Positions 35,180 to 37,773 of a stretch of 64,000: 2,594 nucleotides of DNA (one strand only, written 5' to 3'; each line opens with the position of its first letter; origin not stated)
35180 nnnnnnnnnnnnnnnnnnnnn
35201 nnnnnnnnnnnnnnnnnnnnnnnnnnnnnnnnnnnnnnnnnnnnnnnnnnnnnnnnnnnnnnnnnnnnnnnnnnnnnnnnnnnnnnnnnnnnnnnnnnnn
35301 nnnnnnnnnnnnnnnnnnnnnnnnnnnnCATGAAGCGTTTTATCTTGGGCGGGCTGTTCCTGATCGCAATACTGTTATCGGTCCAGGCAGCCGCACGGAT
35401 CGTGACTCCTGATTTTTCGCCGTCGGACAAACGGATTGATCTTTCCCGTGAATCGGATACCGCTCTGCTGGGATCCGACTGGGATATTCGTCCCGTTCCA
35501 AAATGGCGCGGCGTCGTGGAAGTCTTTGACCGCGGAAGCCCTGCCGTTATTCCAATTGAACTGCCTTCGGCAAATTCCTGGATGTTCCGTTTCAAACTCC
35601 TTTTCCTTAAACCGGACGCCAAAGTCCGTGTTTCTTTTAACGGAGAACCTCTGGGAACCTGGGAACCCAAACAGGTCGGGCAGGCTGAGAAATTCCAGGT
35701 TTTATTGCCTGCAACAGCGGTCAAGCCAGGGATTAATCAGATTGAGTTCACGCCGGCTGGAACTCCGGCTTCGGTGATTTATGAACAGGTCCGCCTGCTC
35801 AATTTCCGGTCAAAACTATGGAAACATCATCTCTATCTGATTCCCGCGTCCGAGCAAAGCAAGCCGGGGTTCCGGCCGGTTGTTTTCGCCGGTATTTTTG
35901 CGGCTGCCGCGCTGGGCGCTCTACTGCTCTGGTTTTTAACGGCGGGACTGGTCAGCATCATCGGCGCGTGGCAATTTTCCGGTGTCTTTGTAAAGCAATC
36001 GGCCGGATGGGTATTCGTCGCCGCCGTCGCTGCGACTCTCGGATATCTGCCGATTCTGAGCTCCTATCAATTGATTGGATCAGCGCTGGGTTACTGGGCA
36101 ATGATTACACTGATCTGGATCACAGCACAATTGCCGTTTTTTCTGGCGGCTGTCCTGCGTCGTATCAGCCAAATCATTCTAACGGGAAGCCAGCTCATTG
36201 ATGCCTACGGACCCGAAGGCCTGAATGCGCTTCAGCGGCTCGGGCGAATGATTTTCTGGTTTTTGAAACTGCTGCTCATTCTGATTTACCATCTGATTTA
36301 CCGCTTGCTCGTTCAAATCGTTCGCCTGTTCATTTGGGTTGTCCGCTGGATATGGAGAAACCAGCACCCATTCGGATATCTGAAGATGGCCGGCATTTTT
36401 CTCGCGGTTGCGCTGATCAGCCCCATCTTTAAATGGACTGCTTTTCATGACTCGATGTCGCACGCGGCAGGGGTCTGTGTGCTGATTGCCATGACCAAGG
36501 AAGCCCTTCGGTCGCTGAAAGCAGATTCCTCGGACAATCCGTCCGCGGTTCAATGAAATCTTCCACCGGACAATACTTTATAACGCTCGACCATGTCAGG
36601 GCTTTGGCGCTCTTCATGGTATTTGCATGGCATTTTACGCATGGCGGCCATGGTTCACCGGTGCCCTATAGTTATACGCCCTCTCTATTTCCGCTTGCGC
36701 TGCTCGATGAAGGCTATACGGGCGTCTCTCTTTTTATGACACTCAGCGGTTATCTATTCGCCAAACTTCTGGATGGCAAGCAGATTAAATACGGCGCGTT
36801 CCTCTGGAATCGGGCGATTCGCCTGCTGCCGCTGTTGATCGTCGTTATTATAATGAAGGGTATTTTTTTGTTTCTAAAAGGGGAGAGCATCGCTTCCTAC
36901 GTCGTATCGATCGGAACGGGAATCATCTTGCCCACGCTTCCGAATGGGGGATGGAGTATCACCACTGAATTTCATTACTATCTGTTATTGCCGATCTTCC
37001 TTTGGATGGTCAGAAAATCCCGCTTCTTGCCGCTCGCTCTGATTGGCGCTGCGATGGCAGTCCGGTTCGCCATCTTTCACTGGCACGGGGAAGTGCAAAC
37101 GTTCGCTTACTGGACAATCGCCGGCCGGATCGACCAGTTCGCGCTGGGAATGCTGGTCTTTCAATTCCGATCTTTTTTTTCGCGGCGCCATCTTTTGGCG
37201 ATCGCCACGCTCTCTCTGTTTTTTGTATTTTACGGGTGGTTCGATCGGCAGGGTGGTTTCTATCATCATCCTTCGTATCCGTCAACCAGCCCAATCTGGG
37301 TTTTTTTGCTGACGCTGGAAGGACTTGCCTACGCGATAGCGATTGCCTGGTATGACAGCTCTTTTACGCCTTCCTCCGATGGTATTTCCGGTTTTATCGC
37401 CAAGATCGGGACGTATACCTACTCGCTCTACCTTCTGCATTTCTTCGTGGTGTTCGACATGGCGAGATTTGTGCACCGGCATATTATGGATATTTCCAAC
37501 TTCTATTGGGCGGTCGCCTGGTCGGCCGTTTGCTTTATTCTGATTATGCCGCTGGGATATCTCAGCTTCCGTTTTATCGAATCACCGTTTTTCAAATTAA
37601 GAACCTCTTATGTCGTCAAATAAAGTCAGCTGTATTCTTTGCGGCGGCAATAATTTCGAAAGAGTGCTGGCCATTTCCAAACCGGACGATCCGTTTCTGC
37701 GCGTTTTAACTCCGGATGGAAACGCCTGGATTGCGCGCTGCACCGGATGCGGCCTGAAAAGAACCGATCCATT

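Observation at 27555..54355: Triplicated giant GT-C membrane glycosyltransferases (AftD/YfhO-like) with a duplicated approx. 410-aa membrane partner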

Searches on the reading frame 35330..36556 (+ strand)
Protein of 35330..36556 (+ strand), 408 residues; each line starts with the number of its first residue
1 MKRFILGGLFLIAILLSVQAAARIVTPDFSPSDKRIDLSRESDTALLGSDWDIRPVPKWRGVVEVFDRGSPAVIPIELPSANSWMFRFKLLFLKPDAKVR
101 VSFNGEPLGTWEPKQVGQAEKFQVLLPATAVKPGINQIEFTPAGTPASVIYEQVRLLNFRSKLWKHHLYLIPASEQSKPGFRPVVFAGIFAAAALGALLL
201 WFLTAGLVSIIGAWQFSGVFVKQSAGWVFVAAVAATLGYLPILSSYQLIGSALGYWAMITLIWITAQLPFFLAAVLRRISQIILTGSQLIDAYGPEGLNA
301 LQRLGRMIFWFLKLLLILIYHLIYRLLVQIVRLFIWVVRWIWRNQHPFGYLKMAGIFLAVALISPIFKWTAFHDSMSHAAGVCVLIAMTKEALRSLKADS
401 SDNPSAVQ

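Call 4: search_protein_families(library=pfam, proteins=[window:35330-36556:+], max_evalue=0.1)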
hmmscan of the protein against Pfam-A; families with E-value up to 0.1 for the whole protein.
window:35330-36556:+ (408 aa): 0 families

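Call 21: search_protein_families(library=ncbifam, proteins=[window:35330-36556:+], max_evalue=0.1)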
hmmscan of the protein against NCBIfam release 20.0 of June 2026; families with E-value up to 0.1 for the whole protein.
window:35330-36556:+ (408 aa): 0 families

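Call 24: find_homologous_proteins(query=window:35330-36556:+)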
Query window:35330-36556:+ (408 aa): 3 proteins with E <= 0.001 among 8000 candidates.
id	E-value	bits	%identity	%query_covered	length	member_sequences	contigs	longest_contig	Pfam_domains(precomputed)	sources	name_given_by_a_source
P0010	3.1e-266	901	100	100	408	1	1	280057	-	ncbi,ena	-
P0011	9.0e-184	629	70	100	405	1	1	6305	-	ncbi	-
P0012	8.4e-182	623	69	100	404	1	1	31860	-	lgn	-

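Call 25: find_encoding_contigs(protein=P0010, flank=2000, max_places=3)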
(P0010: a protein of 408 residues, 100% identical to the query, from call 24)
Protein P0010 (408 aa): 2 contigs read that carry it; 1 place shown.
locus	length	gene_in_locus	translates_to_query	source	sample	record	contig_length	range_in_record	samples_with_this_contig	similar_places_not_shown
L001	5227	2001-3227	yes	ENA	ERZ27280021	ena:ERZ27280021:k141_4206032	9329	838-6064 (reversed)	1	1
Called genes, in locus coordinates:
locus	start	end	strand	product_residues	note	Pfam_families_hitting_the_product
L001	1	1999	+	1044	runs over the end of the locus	PF11847:GT-C_AftD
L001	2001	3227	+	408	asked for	-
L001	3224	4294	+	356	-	PF01757:Acyl_transf_3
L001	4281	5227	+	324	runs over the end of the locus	PF13489:Methyltransf_23, PF07021:MetW, PF08241:Methyltransf_11, PF08242:Methyltransf_12, PF13649:Methyltransf_25, PF13847:Methyltransf_31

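Call 37: find_homologous_proteins(query=A2, max_evalue=0.01)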
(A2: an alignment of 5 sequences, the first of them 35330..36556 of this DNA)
Query A2 (5 sequences) (408 aa, profile of the alignment): 6 proteins with E <= 0.01 among 8000 candidates.
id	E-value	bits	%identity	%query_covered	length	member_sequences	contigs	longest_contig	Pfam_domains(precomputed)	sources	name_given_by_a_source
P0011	1.9e-201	687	70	100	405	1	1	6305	-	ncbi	-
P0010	2.2e-200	684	100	100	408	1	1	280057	-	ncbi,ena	-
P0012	8.0e-200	682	69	100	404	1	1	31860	-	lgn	-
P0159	1.1e-145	504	30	34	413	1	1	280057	-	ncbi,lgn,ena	-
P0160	3.7e-121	423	30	34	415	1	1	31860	-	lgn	-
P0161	7.8e-112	392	30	34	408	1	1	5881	-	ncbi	-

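Call 39: list_cluster_members(proteins=[P0010, P0159, P0011, P0161, P0003, P0013])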
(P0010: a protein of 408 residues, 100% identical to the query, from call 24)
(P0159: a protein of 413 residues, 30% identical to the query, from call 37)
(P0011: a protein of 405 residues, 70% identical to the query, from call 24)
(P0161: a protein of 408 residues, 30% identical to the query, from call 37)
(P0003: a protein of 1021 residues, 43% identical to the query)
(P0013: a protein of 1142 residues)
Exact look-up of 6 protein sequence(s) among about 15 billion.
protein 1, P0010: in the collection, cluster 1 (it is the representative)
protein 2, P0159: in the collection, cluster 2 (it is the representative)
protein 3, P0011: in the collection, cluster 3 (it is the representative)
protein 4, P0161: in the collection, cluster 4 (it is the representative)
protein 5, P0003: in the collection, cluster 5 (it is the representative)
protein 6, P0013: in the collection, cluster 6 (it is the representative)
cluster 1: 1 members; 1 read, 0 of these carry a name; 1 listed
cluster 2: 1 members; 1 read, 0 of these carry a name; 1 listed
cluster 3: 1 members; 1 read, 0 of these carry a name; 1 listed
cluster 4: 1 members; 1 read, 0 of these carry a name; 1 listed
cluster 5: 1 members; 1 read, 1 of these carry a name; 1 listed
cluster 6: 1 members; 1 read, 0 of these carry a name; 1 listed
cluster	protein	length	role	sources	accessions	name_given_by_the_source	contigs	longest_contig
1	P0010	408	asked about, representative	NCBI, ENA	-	-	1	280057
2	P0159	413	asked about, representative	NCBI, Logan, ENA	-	-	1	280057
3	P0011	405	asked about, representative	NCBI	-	-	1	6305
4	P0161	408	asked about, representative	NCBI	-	-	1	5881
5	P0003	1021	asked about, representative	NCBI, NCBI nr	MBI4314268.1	MAG: hypothetical protein HY594_05585 [Candidatus Omnitrophica bacterium] | hypothetical protein [Candidatus Omnitrophota bacterium]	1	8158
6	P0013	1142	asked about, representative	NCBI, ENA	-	-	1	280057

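Call 51: predict_structure(alignment_id=A3)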
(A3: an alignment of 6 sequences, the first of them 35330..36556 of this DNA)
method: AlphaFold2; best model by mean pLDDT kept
length: 408 residues; sequences in the alignment: 6
mean_pLDDT: 55.3   pTM: 0.29
mean pLDDT of the five models: 55.3, 52.5, 51.4, 51.0, 47.0
residues with pLDDT >= 90: 0; 70-90: 56; 50-70: 234; < 50: 118
segments of 3 or more residues with pLDDT < 50: 1-11, 14-69, 158-181, 239-250, 252-254, 344-346
pLDDT, mean of each block of 10 residues (from residue 1): 43 47 30 28 32 33 40 62 62 72 80 68 68 72 61 49 29 33 58 65 60 53 57 55 44 52 59 62 58 66 72 73 73 62 50 56 51 57 63 59 52
secondary structure, 60 per line:
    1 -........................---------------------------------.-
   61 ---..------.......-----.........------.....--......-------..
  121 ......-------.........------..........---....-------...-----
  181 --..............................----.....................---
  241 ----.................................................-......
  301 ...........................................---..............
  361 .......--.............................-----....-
elements in order: H2-25 E72-78 E84-92 E99-103 E106-111 E119-126 E134-142 E149-158 H162-165 H183-212 H217-237 H245-293 H295-343 H347-367 H370-398 H404-407

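Call 53: search_solved_structures(query=A2, max_evalue=10, show_alignments=2)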
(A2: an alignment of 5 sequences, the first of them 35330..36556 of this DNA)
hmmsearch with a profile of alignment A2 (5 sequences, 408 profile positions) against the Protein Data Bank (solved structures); distinct sequences matched with E-value up to 10: 0.

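Call 54: search_protein_families(library=pfam, alignment_id=A2, max_evalue=5)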
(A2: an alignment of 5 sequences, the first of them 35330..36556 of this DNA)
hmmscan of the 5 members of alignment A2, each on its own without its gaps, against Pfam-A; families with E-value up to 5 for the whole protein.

A. member 1, window:35330-36556:+ (408 aa): 0 families

B. families by the number of members that match (of 5 scanned): 2 families
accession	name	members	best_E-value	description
PF24108.1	DUF7383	1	0.0012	Family of unknown function (DUF7383)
PF14683.12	CBM-like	1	0.038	Polysaccharide lyase family 4, domain III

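Call 56: fold_search(model_id=the predicted structure, library=pdb)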
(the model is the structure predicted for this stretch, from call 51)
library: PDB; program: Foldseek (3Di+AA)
matches with E <= 10: 1318; with E <= 0.001: 48
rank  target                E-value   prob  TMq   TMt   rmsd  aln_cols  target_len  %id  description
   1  2w1w_A                5.7e-05  1.00  0.19  0.51   6.8       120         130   12  Native structure of a family 35 carbohydrate binding module from Clostridium thermocellum (released 2009-01-20)
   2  9fmt_E                7.2e-05  1.00  0.16  0.11   7.0       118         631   14  Cryo-EM structure of the BcsB hexameric crown from the E. coli cellulose secretion macrocomplex (released 2024-10-16)
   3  9fmt_D                7.6e-05  1.00  0.17  0.11   6.2       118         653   14  Cryo-EM structure of the BcsB hexameric crown from the E. coli cellulose secretion macrocomplex (released 2024-10-16)
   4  5eiy_B                8.1e-05  1.00  0.21  0.13   5.5       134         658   17  Bacterial cellulose synthase bound to a substrate analogue (released 2016-03-09)
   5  2y8k                  8.5e-05  1.00  0.19  0.17   3.4       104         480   15  Structure of CtGH5-CBM6, an arabinoxylan-specific xylanase. (released 2011-02-16)
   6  6yf6_B                8.5e-05  1.00  0.20  0.52   8.4       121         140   11  EclA C-terminal domain; sugar-binding protein (released 2021-04-07)
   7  2xhn_A                1.1e-04  1.00  0.21  0.17   3.3       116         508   16  Rhamnogalacturonan lyase from Aspergillus aculeatus K150A active site mutant (released 2010-09-29)
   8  3njx                  1.1e-04  1.00  0.21  0.17   3.3       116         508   16  Rhamnogalacturonan Lyase from Aspergillus aculeatus mutant H210A (released 2010-10-06)
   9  5ej1_B                1.1e-04  1.00  0.19  0.12   5.9       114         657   17  Pre-translocation state of bacterial cellulose synthase (released 2016-03-30)
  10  9fmt_A                1.3e-04  1.00  0.17  0.11   6.2       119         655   13  Cryo-EM structure of the BcsB hexameric crown from the E. coli cellulose secretion macrocomplex (released 2024-10-16)
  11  6yg8_A                1.3e-04  1.00  0.16  0.11   6.8       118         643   14  Cryo-EM structure of a BcsB pentamer in the context of an assembled Bcs macrocomplex (released 2021-02-24)
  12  6yg8_B                1.6e-04  1.00  0.17  0.11   6.7       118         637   13  Cryo-EM structure of a BcsB pentamer in the context of an assembled Bcs macrocomplex (released 2021-02-24)
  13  2w3j                  1.7e-04  1.00  0.21  0.58   2.6       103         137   16  Structure of a family 35 carbohydrate binding module from an environmental isolate (released 2009-01-20)
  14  9fmt_F                1.7e-04  1.00  0.17  0.11   6.3       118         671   14  Cryo-EM structure of the BcsB hexameric crown from the E. coli cellulose secretion macrocomplex (released 2024-10-16)
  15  9fmt_B                1.7e-04  1.00  0.17  0.11   6.3       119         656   13  Cryo-EM structure of the BcsB hexameric crown from the E. coli cellulose secretion macrocomplex (released 2024-10-16)
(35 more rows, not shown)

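Call 65: find_encoding_contigs(protein=P0011, flank=6000, max_places=2)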
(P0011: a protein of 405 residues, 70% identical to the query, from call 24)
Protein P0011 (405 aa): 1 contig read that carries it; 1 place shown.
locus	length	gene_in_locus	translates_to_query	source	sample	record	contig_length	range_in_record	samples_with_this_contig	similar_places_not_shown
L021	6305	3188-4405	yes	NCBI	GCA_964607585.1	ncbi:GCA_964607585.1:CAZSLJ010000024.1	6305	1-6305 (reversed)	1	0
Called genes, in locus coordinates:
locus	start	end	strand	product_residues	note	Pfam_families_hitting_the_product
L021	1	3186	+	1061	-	?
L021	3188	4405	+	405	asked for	-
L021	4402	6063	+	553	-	PF02543:Carbam_trans_N, PF00814:TsaD (faint), PF16861:Carbam_trans_C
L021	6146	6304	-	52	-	?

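Call 66: find_encoding_contigs(protein=P0161, flank=6000, max_places=2)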
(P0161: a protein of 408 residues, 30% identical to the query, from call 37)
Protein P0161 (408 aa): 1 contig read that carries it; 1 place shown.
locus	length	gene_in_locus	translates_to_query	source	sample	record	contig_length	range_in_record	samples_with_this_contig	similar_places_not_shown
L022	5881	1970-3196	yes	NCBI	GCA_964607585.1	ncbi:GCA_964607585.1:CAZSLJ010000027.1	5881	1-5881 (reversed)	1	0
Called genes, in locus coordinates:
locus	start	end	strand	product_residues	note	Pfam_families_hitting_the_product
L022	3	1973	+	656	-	?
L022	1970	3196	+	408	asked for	-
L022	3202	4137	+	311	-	PF00535:Glycos_transf_2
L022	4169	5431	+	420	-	PF01041:DegT_DnrJ_EryC1, PF01212:Beta_elim_lyase (faint)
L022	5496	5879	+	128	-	?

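Call 67: find_encoding_contigs(protein=P0160, flank=10000, max_places=2)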
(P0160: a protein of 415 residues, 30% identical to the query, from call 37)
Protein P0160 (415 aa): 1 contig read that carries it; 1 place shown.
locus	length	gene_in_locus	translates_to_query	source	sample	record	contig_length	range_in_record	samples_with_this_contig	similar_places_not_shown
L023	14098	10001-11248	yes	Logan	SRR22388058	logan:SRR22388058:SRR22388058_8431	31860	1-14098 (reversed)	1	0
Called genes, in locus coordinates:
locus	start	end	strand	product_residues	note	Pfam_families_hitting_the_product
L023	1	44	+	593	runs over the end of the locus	PF02543:Carbam_trans_N, PF22521:HypF_C_2 (weak), PF16861:Carbam_trans_C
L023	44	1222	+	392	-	PF00534:Glycos_transf_1, PF13692:Glyco_trans_1_4, PF26337:Gtf3_C (weak)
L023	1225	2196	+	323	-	PF01073:3Beta_HSD, PF01370:Epimerase, PF04321:RmlD_sub_bind, PF13460:NAD_binding_10 (weak), PF16363:GDP_Man_Dehyd, PF07993:NAD_binding_4, PF02719:Polysacc_synt_2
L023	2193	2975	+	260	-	PF00583:Acetyltransf_1 (faint)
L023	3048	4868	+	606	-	PF13522:GATase_6, PF13537:GATase_7, PF00733:Asn_synthase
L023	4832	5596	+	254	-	PF13489:Methyltransf_23, PF01209:Ubie_methyltran (weak), PF13847:Methyltransf_31, PF08241:Methyltransf_11, PF08242:Methyltransf_12, PF13649:Methyltransf_25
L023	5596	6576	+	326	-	PF01073:3Beta_HSD, PF01370:Epimerase, PF02719:Polysacc_synt_2 (weak), PF05368:NmrA (weak), PF16363:GDP_Man_Dehyd, PF07993:NAD_binding_4 (faint), PF13460:NAD_binding_10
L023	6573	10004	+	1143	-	-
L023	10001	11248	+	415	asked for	-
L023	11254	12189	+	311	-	PF00535:Glycos_transf_2, PF13641:Glyco_tranf_2_3 (weak)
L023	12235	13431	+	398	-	PF01041:DegT_DnrJ_EryC1, PF01212:Beta_elim_lyase (faint)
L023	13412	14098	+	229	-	?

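Call 68: find_related_loci(query=A2, collection=metagenome_contigs, flank=6000)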
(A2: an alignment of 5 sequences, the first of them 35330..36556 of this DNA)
Query A2 (408 aa) in metagenome_contigs; peptide patterns used: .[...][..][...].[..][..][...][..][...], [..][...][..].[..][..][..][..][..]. (x = any residue, [..] = any of these).
278 stretches matched a pattern, but none encodes a relative of the query by tblastn (E <= 1e-3).

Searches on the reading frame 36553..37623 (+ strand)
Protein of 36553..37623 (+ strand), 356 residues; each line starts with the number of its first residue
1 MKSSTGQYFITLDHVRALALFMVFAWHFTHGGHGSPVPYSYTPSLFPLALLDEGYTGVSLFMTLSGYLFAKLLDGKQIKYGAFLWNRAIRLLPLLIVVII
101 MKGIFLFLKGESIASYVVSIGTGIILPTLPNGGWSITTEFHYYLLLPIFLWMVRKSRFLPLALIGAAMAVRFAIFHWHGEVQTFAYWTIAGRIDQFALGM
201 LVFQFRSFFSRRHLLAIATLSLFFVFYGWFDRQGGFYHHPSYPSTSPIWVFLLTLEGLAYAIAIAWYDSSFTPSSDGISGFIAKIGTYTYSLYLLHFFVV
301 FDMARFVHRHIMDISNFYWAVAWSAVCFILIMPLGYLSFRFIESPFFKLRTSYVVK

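Call 9: search_protein_families(library=pfam, proteins=[window:36553-37623:+], max_evalue=0.001)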
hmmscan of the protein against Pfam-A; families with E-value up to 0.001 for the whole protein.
window:36553-37623:+ (356 aa): 1 family
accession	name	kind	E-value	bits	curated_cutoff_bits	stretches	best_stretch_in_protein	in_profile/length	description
PF01757.29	Acyl_transf_3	-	8.2e-27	94.5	31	1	11-331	3-321/326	Acyltransferase domain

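Call 58: search_protein_families(library=ncbifam, proteins=[window:36553-37623:+], max_evalue=0.00001)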
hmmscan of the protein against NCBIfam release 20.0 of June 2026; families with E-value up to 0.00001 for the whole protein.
window:36553-37623:+ (356 aa): 0 families
